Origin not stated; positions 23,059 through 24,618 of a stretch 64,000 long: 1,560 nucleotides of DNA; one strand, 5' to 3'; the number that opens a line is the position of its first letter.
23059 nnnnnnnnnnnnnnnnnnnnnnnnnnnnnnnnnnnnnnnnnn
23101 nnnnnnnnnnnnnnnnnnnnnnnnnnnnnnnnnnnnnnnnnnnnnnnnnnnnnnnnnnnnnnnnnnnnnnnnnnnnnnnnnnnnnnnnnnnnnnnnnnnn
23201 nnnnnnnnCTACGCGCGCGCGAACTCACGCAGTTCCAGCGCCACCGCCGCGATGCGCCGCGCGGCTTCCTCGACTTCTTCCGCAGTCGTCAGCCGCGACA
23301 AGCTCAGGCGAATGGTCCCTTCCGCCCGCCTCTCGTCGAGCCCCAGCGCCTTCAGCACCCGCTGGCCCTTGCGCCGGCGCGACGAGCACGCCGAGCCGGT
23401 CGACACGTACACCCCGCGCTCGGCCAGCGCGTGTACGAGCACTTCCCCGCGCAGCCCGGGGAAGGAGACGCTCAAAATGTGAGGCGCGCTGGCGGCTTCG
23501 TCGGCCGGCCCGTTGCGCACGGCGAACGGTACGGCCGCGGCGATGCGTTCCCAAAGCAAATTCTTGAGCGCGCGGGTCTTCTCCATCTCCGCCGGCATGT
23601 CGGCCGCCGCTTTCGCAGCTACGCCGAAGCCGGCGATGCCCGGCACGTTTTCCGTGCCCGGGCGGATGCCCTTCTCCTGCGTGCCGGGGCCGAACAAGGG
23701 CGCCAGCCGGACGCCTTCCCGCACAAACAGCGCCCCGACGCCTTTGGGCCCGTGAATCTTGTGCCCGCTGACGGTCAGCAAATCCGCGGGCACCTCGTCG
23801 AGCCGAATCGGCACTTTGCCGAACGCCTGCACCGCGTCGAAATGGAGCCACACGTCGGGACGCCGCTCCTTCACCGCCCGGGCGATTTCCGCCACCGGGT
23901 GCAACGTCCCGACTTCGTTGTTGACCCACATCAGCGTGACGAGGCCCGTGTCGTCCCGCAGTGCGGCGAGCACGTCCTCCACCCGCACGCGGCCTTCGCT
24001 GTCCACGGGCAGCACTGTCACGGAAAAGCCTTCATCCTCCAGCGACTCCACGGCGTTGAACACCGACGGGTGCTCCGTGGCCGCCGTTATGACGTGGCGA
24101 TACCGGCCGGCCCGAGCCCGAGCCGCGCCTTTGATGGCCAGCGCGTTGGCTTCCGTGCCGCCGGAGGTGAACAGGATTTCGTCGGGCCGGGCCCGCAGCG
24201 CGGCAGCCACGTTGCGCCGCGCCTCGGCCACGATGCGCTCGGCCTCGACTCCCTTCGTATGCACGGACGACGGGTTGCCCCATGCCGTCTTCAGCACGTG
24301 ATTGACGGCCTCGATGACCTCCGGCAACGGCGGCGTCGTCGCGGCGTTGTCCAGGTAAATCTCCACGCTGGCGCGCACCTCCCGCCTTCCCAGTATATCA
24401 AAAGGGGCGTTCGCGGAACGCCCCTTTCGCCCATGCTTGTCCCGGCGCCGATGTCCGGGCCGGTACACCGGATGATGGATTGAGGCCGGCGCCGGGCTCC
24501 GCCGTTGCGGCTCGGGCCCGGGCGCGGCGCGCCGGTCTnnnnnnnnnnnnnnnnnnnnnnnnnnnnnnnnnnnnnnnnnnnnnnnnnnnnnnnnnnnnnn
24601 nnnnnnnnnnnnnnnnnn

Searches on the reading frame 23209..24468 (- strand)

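Call 28: search_protein_families(library=pfam, proteins=[window:23209-24468:-], max_evalue=0.00001)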
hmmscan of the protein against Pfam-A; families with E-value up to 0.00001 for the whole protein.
window:23209-24468:- (419 aa): 1 family
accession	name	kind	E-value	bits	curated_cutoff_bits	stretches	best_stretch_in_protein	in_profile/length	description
PF00266.25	Aminotran_5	-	1.5e-76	258.2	21.5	1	37-400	1-369/371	Aminotransferase class-V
